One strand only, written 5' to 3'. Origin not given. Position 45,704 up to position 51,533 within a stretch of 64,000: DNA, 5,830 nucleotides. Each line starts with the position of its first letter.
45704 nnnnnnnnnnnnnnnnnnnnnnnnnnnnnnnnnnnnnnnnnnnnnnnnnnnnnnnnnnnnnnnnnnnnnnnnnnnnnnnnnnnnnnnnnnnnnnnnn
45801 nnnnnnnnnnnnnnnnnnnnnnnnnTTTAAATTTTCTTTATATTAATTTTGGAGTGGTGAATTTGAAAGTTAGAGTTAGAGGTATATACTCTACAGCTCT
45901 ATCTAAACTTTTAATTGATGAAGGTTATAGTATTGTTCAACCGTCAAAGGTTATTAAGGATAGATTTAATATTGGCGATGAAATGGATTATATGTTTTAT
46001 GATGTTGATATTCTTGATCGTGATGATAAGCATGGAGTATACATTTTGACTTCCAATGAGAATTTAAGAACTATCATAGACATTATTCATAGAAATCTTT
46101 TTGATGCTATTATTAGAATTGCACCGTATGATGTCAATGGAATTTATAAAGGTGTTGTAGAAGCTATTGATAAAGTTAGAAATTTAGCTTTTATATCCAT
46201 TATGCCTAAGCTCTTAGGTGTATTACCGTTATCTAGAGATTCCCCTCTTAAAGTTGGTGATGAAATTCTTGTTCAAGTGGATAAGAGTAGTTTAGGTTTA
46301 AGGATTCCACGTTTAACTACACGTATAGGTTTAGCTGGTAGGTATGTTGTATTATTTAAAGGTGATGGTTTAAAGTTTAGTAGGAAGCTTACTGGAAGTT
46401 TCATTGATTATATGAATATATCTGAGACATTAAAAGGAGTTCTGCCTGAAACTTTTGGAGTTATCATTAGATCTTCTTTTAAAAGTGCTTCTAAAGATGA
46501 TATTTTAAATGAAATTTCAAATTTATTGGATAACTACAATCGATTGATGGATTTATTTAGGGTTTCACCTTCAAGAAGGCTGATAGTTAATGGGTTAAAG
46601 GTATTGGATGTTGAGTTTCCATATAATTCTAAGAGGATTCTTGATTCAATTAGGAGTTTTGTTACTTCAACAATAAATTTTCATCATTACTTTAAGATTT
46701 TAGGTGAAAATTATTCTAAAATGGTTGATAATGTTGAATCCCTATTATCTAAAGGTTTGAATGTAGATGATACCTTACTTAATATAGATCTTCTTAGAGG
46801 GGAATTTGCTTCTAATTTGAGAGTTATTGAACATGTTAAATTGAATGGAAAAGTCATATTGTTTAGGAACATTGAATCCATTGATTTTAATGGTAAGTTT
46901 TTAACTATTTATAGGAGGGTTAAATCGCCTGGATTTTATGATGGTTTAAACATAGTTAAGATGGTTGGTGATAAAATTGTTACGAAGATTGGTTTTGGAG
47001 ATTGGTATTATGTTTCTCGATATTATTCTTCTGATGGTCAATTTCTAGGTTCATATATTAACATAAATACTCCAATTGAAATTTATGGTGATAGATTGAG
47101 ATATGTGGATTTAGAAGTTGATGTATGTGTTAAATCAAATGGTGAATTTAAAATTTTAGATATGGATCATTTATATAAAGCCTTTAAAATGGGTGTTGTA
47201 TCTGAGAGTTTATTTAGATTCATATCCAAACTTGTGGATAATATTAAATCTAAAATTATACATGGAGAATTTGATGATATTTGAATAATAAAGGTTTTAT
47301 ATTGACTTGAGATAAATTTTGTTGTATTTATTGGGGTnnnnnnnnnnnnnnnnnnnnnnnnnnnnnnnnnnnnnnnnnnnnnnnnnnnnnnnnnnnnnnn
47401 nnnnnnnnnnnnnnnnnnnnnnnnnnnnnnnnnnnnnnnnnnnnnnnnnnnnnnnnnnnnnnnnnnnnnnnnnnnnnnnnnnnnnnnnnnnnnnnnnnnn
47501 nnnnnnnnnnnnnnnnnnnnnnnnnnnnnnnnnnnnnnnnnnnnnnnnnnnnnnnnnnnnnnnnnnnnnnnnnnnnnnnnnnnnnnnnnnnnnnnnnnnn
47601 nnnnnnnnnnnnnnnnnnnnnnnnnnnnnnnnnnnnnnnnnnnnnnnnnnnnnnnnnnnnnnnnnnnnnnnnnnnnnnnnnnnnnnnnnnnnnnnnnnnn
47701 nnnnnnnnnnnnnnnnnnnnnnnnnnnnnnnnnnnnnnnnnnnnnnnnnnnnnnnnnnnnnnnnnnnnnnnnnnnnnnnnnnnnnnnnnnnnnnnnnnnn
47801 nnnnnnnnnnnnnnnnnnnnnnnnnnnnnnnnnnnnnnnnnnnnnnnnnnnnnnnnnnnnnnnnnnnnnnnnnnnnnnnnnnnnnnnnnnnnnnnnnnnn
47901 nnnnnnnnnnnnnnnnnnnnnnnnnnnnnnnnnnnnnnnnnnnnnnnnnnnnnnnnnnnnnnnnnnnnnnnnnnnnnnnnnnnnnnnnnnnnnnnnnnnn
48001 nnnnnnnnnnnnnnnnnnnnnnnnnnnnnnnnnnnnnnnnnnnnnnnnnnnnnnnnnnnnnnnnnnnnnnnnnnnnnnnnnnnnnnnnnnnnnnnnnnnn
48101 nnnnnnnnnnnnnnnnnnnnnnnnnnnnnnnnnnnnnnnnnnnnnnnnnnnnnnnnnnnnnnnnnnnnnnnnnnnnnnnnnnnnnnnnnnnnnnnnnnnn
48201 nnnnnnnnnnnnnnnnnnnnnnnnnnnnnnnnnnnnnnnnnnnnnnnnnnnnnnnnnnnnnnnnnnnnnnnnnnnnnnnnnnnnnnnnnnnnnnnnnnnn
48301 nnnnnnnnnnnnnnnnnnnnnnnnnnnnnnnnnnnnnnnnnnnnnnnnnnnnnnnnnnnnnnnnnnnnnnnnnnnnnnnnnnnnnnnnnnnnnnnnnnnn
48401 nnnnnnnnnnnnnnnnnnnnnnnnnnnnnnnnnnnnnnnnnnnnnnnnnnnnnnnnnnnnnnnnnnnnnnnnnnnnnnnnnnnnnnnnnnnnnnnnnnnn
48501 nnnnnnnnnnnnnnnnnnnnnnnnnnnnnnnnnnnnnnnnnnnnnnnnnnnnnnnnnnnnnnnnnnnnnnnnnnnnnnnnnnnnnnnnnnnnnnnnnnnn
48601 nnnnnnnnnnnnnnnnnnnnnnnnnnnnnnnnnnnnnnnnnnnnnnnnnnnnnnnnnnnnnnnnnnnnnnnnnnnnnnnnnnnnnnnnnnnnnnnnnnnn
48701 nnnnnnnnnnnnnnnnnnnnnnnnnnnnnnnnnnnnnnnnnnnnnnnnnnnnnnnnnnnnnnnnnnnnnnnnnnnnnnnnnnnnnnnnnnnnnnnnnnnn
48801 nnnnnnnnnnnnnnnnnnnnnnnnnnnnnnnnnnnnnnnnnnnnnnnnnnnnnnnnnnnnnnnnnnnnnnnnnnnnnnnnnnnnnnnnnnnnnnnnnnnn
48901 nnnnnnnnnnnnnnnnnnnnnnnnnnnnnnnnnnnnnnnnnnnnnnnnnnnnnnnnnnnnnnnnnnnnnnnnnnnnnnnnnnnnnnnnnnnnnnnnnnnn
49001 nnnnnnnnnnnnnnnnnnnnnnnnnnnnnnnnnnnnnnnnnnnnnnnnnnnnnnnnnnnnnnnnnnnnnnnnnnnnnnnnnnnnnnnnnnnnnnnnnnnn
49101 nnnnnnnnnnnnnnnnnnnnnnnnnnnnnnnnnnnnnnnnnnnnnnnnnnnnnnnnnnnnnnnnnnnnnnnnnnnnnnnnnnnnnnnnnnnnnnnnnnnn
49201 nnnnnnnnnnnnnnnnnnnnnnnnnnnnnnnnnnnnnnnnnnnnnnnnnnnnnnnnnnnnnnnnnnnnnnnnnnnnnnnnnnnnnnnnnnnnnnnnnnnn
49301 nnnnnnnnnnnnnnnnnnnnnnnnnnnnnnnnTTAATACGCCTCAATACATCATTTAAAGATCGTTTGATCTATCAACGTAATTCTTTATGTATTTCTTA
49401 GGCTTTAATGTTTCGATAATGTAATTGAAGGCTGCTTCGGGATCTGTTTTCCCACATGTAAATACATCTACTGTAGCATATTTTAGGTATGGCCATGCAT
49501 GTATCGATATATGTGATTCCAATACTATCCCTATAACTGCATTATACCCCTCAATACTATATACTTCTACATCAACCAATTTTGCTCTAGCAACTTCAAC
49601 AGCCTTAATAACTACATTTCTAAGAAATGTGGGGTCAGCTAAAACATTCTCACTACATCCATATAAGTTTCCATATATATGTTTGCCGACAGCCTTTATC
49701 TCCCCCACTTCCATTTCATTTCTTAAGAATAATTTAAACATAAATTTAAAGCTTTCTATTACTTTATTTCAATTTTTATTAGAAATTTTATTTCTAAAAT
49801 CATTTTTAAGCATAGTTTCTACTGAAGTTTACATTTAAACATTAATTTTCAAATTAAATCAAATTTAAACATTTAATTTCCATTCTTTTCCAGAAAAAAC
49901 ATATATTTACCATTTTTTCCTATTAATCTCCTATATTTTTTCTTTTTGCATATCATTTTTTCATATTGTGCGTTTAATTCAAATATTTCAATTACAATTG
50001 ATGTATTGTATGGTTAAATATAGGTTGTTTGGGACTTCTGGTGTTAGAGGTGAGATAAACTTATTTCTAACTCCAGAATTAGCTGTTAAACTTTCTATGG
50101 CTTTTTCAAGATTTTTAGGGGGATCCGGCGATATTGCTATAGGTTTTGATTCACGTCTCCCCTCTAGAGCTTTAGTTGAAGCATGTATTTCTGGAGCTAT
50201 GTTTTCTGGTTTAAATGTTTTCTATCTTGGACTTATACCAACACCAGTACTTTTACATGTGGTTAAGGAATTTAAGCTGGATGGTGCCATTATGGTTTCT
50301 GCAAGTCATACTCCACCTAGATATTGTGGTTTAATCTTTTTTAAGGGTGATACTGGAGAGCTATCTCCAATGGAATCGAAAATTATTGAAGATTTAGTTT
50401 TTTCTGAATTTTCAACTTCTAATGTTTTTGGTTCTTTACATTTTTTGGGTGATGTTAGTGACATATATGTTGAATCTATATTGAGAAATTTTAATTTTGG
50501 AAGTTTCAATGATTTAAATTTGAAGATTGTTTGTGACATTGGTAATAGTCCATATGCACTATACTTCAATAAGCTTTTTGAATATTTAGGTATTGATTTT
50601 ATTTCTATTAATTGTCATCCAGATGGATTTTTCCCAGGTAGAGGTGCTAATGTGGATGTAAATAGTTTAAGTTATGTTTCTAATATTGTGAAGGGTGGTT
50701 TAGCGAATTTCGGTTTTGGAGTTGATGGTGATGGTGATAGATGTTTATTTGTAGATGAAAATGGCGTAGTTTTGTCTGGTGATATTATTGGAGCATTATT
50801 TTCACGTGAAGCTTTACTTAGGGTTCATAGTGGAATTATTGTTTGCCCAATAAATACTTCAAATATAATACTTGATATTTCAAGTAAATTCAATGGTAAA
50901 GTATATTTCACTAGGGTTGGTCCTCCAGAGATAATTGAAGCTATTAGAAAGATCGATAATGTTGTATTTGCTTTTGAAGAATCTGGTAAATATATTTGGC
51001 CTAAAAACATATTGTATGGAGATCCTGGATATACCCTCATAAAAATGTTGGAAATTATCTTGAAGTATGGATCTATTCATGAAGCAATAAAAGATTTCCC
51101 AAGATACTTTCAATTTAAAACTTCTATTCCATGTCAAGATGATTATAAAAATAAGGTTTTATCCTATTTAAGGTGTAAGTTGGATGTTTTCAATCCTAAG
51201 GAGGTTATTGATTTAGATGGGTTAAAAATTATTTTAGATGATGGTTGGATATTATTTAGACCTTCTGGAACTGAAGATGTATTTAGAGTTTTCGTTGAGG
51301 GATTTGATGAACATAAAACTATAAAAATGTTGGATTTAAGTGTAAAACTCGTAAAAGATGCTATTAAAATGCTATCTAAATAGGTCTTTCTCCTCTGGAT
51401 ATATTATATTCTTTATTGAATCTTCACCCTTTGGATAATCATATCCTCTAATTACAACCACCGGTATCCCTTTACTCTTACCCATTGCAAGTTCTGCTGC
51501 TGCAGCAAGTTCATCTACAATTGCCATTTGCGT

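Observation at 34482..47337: Hydrogenase/complex-I cluster interrupted three times by unrelated genes, including ATPase Ao-sector genes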

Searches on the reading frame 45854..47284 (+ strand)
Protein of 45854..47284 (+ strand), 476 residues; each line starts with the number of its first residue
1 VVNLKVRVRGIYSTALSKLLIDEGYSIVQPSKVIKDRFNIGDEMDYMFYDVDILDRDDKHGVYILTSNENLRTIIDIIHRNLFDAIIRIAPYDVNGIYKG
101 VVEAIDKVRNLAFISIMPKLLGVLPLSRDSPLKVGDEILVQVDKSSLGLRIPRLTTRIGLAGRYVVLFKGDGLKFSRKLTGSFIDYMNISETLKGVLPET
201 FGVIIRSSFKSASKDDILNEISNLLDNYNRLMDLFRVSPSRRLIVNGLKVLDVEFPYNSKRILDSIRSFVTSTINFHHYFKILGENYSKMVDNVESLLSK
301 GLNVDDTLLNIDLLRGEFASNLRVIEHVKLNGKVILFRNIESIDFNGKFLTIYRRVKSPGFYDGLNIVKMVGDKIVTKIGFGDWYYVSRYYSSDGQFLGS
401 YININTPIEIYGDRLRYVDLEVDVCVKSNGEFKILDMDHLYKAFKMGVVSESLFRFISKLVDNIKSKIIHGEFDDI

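Call 4: search_protein_families(library=pfam, proteins=[window:45854-47284:+], max_evalue=0.01)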
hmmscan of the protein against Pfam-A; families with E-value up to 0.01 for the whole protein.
window:45854-47284:+ (476 aa): 2 families
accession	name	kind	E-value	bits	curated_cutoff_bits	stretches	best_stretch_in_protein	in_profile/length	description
PF04167.18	DUF402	-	1.4e-15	57.6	23.9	1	381-439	9-67/68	Protein of unknown function (DUF402)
PF10150.14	RNase_E_G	-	4.7e-08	33.2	25.5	1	160-250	2-92/270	Ribonuclease E/G family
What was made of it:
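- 45854..47284 (+): FAU-1-type RNase E/G-like protein (passenger gene). Pfam DUF402 plus RNase_E_G (call 4).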

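Call 24: search_protein_families(library=ncbifam, proteins=[window:45854-47284:+], max_evalue=0.01)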
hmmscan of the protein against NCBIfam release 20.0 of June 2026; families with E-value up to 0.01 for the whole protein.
window:45854-47284:+ (476 aa): 7 families
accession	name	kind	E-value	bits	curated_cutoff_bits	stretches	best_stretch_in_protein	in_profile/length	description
TIGR00757.1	RNaseEG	subfamily_domain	4.9e-17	62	325.95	1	132-249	85-203/415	Rne/Rng family ribonuclease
NF052588.1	RnaseEMycob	equivalog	8.7e-13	47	1400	1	131-231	415-514/945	ribonuclease E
NF052586.1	RnaseECyano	equivalog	3.3e-06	25.8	900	1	136-228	90-182/619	ribonuclease E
NF008074.0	PRK10811.1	equivalog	4.5e-06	24.7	908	1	132-215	94-178/1068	ribonuclease E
NF010183.0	PRK13662.1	equivalog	2.7e-05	24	213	1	384-468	70-152/177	hypothetical protein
NF008689.0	PRK11712.1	equivalog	3.2e-05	22.6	594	1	133-236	98-201/489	ribonuclease G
NF049996.1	NtdP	equivalog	3.6e-05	23.8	280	1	384-467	67-148/168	nucleoside tri-diphosphate phosphatase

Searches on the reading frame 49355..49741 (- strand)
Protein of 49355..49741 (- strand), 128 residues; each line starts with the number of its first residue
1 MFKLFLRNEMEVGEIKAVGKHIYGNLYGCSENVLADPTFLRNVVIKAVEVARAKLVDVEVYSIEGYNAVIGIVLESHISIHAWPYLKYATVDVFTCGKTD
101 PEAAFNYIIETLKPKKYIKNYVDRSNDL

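Call 56: search_protein_families(library=pfam, proteins=[window:49355-49741:-], max_evalue=0.001)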
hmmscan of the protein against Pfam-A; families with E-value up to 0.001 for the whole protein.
window:49355-49741:- (128 aa): 1 family
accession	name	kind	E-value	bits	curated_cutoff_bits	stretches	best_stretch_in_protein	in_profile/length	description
PF02675.21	AdoMet_dc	-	6.1e-30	104.2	25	1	21-124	1-106/107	S-adenosylmethionine decarboxylase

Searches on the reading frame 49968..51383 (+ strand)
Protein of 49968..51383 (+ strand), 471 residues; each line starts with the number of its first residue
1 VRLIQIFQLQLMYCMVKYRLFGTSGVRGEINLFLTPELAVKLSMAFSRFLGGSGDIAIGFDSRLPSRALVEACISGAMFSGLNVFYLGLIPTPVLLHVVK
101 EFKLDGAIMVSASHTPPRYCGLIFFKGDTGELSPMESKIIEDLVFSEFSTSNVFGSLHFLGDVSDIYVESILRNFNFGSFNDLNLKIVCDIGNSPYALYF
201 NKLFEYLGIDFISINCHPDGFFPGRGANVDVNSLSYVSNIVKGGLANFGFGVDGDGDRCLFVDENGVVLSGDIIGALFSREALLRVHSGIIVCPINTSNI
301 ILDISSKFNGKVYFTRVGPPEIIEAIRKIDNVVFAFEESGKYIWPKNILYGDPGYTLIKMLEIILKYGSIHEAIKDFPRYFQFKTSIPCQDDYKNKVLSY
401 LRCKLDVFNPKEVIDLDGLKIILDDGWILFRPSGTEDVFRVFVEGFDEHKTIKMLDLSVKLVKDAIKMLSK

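Call 56: search_protein_families(library=pfam, proteins=[window:49968-51383:+], max_evalue=0.001)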
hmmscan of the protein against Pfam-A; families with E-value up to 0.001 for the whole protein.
window:49968-51383:+ (471 aa): 4 families
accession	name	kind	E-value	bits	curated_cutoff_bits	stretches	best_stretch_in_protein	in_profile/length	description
PF02878.22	PGM_PMM_I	-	1.2e-31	109.6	22.5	1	19-147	2-134/138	Phosphoglucomutase/phosphomannomutase, alpha/beta/alpha domain I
PF02879.22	PGM_PMM_II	-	4.9e-17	62.8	29.3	1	166-266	2-103/103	Phosphoglucomutase/phosphomannomutase, alpha/beta/alpha domain II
PF02880.22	PGM_PMM_III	-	1.7e-11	44.7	20.7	1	271-378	2-113/115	Phosphoglucomutase/phosphomannomutase, alpha/beta/alpha domain III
PF00408.26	PGM_PMM_IV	-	6.7e-08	32.9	23.1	1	416-450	23-57/68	Phosphoglucomutase/phosphomannomutase, C-terminal domain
